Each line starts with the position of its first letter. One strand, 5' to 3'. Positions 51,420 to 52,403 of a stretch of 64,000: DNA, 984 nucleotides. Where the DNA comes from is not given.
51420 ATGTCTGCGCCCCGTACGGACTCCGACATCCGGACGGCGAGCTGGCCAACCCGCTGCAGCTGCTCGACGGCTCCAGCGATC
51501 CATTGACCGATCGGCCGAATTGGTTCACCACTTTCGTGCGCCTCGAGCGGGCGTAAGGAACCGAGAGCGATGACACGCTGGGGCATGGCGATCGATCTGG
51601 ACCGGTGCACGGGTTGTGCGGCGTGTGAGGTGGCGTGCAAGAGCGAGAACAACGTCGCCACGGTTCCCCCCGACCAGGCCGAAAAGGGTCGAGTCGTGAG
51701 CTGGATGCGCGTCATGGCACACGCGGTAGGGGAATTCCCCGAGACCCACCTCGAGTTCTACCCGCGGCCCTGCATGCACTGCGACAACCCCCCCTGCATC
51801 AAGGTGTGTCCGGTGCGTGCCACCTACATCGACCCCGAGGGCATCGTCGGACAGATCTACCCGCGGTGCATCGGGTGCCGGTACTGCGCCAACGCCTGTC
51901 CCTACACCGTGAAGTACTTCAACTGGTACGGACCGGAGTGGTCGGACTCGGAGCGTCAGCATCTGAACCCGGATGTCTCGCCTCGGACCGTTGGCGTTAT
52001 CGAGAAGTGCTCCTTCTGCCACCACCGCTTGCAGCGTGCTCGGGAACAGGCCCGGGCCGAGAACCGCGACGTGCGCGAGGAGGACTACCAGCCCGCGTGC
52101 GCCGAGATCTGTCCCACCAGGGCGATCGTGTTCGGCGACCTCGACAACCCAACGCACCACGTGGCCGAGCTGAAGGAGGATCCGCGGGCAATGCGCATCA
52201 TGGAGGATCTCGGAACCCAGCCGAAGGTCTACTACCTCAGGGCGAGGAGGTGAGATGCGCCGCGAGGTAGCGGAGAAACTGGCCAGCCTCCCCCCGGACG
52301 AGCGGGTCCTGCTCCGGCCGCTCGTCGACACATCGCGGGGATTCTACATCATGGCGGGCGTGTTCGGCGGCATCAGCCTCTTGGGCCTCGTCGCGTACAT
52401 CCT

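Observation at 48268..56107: Atypical ACIII/Qrc-like respiratory cluster: split MopB + FeS + NrfD core surrounded by 14 c-type heme sites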

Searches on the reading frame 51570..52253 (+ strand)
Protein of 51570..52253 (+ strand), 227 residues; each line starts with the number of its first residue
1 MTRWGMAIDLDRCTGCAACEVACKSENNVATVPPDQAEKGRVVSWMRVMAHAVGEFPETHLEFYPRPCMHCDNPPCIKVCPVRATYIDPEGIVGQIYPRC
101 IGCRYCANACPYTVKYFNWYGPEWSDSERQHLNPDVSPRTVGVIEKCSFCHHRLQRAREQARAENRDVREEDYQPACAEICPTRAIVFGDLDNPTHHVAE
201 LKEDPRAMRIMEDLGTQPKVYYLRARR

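Call 4: search_protein_families(library=pfam, proteins=[window:51570-52253:+], max_evalue=0.01)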
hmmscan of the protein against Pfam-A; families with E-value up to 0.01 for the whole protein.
window:51570-52253:+ (227 aa): 14 families
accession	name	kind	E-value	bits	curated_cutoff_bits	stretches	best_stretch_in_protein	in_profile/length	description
PF13247.11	Fer4_11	-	1.6e-15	57.6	26.2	1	61-120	3-64/100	4Fe-4S dicluster domain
PF12838.12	Fer4_7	-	5e-15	56.1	27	2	12-84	1-52/52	4Fe-4S dicluster domain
PF12797.12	Fer4_2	-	7.1e-11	41.8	24.5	2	4-24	1-21/22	4Fe-4S binding domain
PF13187.11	Fer4_9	-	1.9e-10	41.1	27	2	99-186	1-52/52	4Fe-4S dicluster domain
PF13237.11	Fer4_10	-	9.7e-09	35.5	25.5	2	65-111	6-53/53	4Fe-4S dicluster domain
PF12837.12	Fer4_6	-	5.8e-08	32.8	25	2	7-24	3-20/24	4Fe-4S binding domain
PF00037.32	Fer4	-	5.8e-08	32.7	21.1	2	7-23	2-18/24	4Fe-4S binding domain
PF13183.11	Fer4_8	-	1.6e-06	28.9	27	1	10-82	2-66/68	4Fe-4S dicluster domain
PF25160.1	LdpA_Fe-S-bd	-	1.4e-05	25.2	27.6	0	71-113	5-41/49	LdpA Fe-S cluster-binding domain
PF12798.12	Fer4_3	-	1.8e-05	25.7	27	0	100-112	1-13/15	4Fe-4S binding domain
PF14697.11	Fer4_21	-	0.00025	21.6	35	1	67-112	7-53/59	4Fe-4S dicluster domain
PF13534.11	Fer4_17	-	0.0017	19.3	22.2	0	99-150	1-49/61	4Fe-4S dicluster domain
PF12800.12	Fer4_4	-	0.0051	17.5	24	0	11-24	2-15/17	4Fe-4S binding domain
PF13459.11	Fer4_15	-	0.009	17.1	22.4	0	7-24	2-19/66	4Fe-4S single cluster domain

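Call 5: search_protein_families(library=ncbifam, proteins=[window:51570-52253:+], max_evalue=0.01)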
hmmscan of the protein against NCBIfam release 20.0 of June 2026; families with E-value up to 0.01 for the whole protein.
window:51570-52253:+ (227 aa): 42 families (the best 25 are shown)
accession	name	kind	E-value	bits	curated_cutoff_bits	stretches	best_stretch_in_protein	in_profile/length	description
NF041782.1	mnquin_red_QrcC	equivalog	8.4e-93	310.4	400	1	4-226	1-228/239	menaquinone reductase iron-sulfur cluster-binding subunit QrcC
NF045797.1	DsrO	equivalog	5e-51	173.4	200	1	2-223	42-234/235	sulfate reduction electron transfer complex DsrMKJOP subunit DsrO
NF041715.1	arsenate_red_ArrB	equivalog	7.4e-43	146.7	450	1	3-225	2-227/233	arsenate respiratory reductase iron-sulfur subunit ArrB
TIGR03149.1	cyt_nit_nrfC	equivalog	8.4e-38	129.9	377.6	2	2-118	37-145/225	cytochrome c nitrite reductase Fe-S protein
NF011569.0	PRK14993.1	equivalog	8.6e-33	113.8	416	2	2-118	42-150/244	tetrathionate reductase subunit TtrB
NF008134.0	PRK10882.1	equivalog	5.1e-24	84.9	263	2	5-121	40-167/329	hydrogenase 2 operon protein HybA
NF038355.1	FDH3_beta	equivalog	9.8e-24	84.4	240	1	6-193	5-166/180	formate dehydrogenase FDH3 subunit beta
TIGR02951.1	DMSO_dmsB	equivalog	1.2e-23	83.9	214.1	1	4-118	2-115/161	DMSO/selenate family reductase complex B subunit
TIGR03478.1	DMSO_red_II_bet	subfamily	6.5e-22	77.9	480.7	2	52-119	115-183/321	DMSO reductase family type II enzyme, iron-sulfur subunit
NF042979.1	EthbenzDh_ebdB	equivalog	2.7e-18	65.9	740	2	52-119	137-205/354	ethylbenzene dehydrogenase subunit beta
NF045715.1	sulf_resp_HmcB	equivalog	5.1e-18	65.2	420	1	5-192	38-199/307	sulfate respiration complex iron-sulfur protein HmcB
TIGR01582.1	FDH-beta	equivalog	3.8e-15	55.8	334.7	1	7-115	25-141/283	formate dehydrogenase subunit beta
TIGR01660.1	narH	equivalog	1.4e-13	50.1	524.05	1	47-120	162-236/492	nitrate reductase subunit beta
NF007382.0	PRK09898.1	equivalog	9.1e-12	44.9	213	1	11-115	66-171/208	ferredoxin-like protein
NF009451.0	PRK12809.1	equivalog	3e-11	42.3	1154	1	7-114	6-101/639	formate-dependent uric acid utilization protein YgfT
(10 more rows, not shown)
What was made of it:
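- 51570..52253 (+): g4: four-cluster FeS subunit, QrcC/ActB2 homologue, with no signal peptide of its own (core subunit). NCBIfam QrcC 310 bits against a cut-off of 400 (call 5).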

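Call 9: search_solved_structures(query=window:51570-52253:+, max_evalue=1e-10)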
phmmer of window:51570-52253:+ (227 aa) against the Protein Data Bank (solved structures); distinct sequences matched with E-value up to 1e-10: 15.
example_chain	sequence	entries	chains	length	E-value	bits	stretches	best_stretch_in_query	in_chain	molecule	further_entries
6f0k_B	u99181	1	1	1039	1e-57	198.8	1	3-223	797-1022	Fe-S-cluster-containing hydrogenase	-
6lod_B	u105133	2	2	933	7.5e-55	189.4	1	3-224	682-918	Fe-S-cluster-containing hydrogenase components 1-like protein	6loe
8k9e_B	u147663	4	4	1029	2.1e-51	178.1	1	3-224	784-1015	Fe-S-cluster-containing hydrogenase components 1-like protein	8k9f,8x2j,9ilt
6btm_B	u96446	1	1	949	6.8e-46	160.1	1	60-222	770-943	Alternative Complex III subunit B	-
6cz7_B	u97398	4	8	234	1.2e-38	136.3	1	3-139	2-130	4Fe-4S ferredoxin, iron-sulfur binding domain protein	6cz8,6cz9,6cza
2vpw_B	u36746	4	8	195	6e-35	124.2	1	1-118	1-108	NRFC PROTEIN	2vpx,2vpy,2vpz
2ivf_B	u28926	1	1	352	2.4e-19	73.1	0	53-119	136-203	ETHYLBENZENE DEHYDROGENASE BETA-SUBUNIT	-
4ydd_B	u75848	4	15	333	2.8e-16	63.1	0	52-118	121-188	DMSO reductase family type II enzyme, iron-sulfur subunit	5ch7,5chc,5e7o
4v4c_B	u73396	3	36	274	4.6e-16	62.4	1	2-118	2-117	Pyrogallol hydroxytransferase small subunit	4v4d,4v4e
1kqf_B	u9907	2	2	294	1.9e-14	57.1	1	7-118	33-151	FORMATE DEHYDROGENASE, NITRATE-INDUCIBLE, IRON-SULFUR SUBUNIT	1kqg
1q16_B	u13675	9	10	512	3.7e-14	56.1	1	53-120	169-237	Respiratory nitrate reductase 1 beta chain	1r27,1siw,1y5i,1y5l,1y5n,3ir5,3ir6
9vap_B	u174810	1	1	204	1.9e-13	53.8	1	8-192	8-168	4Fe-4S dicluster domain-containing protein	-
1y4z_B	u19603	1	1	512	2.1e-13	53.7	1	53-120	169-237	Respiratory nitrate reductase 1 beta chain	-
3egw_B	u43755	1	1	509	2.5e-13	53.4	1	53-120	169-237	Respiratory nitrate reductase 1 beta chain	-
9mqx_E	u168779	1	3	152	9.9e-11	44.9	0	7-119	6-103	Fe-S-cluster-containing hydrogenase subunit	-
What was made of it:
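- g4 matches ActB2 (E 1e-57, call 9) and QrcC (310 bits, call 5).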

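Call 45: search_solved_structures(query=window:51570-52253:+, max_evalue=1e-50, show_alignments=1)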
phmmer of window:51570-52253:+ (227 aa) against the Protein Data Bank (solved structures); distinct sequences matched with E-value up to 1e-50: 3.
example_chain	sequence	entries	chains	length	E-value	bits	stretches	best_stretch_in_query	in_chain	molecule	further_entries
6f0k_B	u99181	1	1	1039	1e-57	198.8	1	3-223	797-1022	Fe-S-cluster-containing hydrogenase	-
6lod_B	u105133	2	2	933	7.5e-55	189.4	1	3-224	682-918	Fe-S-cluster-containing hydrogenase components 1-like protein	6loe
8k9e_B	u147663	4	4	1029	2.1e-51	178.1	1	3-224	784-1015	Fe-S-cluster-containing hydrogenase components 1-like protein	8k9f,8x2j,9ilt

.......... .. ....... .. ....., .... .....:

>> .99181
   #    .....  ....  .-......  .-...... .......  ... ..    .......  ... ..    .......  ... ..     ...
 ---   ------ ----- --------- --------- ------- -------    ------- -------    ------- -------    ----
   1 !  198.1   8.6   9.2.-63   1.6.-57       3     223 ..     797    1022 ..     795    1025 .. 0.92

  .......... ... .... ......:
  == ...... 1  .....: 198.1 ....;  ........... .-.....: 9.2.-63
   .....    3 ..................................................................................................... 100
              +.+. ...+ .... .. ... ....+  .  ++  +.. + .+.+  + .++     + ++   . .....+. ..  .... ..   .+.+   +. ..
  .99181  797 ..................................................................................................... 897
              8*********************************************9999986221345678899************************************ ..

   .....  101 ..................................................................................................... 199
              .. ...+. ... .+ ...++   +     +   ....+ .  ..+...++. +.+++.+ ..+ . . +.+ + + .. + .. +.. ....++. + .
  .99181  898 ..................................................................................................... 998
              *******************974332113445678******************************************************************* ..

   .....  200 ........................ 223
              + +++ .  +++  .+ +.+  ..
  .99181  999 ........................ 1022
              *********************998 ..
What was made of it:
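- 51570..52253 (+): R. marinus ActB C-terminal domain E 1e-57 (calls 9, 45).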
